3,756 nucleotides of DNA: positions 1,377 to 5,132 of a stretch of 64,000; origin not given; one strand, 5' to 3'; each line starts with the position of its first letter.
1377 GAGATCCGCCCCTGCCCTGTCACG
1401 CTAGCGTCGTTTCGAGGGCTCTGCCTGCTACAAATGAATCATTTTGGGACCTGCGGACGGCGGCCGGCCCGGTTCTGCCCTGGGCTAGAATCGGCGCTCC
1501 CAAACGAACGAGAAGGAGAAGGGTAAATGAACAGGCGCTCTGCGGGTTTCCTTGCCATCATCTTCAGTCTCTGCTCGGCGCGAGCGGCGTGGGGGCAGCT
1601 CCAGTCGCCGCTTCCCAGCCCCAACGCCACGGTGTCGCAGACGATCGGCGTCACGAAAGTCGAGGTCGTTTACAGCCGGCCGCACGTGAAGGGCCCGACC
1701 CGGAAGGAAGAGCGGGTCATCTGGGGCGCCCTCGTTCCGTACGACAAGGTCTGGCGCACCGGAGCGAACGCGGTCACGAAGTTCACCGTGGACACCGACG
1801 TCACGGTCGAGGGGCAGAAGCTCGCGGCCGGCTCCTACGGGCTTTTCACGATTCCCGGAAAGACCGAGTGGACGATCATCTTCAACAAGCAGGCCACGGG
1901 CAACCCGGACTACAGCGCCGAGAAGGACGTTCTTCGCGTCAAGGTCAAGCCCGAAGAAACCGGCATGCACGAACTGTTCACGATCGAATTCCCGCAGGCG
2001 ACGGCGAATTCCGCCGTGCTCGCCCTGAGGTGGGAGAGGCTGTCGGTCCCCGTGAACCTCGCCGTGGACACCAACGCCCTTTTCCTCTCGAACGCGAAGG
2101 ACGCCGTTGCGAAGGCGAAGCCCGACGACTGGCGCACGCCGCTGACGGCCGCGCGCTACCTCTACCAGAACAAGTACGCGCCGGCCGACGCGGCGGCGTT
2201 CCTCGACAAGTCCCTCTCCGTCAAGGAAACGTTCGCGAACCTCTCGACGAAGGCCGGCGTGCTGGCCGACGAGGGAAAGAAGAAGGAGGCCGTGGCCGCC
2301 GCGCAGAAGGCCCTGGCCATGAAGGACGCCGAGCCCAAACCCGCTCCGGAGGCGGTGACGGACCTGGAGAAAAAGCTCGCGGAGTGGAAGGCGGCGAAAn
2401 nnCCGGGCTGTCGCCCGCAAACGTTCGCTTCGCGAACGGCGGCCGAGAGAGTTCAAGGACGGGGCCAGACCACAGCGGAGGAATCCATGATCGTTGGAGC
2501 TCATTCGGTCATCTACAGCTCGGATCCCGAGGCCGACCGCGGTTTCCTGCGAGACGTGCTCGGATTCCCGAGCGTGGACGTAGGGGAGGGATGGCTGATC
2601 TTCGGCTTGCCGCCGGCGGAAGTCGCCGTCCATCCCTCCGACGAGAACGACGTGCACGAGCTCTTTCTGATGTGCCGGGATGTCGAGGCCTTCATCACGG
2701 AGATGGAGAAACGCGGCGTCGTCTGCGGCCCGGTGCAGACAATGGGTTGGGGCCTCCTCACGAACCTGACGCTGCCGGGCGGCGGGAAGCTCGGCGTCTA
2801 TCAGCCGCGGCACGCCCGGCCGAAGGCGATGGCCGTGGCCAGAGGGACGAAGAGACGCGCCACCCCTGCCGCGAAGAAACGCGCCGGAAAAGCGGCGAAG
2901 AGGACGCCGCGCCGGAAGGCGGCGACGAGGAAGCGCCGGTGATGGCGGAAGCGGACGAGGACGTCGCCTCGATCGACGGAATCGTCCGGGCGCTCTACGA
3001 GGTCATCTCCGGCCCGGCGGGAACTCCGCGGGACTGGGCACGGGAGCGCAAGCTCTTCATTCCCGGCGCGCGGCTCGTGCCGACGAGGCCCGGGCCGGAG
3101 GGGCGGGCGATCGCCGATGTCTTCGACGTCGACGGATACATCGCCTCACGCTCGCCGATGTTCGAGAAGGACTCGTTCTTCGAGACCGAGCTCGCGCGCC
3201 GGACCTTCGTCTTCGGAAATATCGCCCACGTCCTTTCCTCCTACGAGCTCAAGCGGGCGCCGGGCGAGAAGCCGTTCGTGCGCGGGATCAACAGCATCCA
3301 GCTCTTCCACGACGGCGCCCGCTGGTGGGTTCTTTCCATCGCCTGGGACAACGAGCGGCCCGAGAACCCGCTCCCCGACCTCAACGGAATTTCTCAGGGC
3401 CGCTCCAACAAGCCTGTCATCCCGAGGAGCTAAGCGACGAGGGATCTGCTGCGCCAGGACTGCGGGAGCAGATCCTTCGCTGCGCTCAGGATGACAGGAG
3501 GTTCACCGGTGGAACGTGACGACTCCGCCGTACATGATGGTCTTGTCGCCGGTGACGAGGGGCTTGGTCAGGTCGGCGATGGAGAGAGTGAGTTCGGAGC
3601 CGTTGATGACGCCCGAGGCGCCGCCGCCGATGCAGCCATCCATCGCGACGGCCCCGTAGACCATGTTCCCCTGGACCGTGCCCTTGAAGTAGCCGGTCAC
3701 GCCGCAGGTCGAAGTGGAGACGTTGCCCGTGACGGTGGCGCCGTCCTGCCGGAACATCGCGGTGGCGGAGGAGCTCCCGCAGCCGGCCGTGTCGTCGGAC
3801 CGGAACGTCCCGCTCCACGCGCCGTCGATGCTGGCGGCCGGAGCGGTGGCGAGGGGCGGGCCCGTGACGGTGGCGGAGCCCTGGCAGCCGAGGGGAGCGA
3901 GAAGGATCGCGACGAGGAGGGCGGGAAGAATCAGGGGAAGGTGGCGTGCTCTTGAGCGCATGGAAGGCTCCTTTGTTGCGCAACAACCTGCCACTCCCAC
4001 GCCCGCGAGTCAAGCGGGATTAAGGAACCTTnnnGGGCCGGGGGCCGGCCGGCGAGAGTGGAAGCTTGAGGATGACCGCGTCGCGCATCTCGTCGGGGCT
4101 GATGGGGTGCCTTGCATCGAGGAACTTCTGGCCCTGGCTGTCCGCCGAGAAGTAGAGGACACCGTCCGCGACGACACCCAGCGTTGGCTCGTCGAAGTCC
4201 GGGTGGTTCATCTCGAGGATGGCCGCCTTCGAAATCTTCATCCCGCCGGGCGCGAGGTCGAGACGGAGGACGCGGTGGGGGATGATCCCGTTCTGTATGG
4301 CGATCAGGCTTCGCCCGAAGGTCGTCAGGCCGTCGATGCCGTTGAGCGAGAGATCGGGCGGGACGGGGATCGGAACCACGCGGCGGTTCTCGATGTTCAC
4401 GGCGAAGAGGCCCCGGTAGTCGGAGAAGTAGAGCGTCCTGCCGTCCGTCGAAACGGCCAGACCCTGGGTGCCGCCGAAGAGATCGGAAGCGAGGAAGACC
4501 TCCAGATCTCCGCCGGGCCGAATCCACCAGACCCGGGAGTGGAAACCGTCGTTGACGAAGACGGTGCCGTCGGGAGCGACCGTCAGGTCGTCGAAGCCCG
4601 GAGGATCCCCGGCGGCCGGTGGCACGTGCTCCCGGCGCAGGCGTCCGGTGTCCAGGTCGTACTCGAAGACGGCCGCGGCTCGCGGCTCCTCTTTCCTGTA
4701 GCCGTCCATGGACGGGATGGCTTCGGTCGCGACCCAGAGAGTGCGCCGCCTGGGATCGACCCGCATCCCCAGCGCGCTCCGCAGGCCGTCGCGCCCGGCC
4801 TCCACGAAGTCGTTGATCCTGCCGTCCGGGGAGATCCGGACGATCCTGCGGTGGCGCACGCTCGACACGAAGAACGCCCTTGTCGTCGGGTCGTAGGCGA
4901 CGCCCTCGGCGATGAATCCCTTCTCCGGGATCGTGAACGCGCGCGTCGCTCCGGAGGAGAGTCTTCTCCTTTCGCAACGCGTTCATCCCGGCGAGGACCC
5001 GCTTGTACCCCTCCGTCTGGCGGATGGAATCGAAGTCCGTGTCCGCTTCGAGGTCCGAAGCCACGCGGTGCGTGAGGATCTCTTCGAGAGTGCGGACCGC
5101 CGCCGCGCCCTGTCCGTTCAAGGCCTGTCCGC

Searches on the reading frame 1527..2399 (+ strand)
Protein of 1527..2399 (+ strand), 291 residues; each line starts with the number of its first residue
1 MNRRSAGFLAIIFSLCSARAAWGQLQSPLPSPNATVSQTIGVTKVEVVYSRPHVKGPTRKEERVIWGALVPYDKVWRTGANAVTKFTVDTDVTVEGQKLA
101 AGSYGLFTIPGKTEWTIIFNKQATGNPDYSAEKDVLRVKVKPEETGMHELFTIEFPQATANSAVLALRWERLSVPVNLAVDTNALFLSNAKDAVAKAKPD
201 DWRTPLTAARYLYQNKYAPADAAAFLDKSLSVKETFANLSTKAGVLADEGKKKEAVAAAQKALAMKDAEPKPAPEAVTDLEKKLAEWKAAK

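Call 17: search_protein_families(library=pfam, proteins=[window:1527-2399:+], max_evalue=0.001)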
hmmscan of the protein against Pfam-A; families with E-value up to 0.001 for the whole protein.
window:1527-2399:+ (291 aa): 1 family
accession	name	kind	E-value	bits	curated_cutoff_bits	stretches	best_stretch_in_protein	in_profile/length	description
PF11138.13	DUF2911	-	3.9e-49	166.7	27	1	31-177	1-144/145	Protein of unknown function (DUF2911)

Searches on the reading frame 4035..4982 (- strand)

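Call 17: search_protein_families(library=pfam, proteins=[window:4035-4982:-], max_evalue=0.001)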
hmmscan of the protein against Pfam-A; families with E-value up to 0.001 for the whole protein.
window:4035-4982:- (316 aa): 2 families
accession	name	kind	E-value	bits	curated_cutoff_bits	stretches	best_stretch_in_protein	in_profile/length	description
PF13449.12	Phytase-like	-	1.9e-06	28.4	27.6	1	23-143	68-203/284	Esterase-like activity of phytase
PF08450.18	SGL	-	3.1e-05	24.1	26.3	1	25-188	2-152/246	SMP-30/Gluconolactonase/LRE-like region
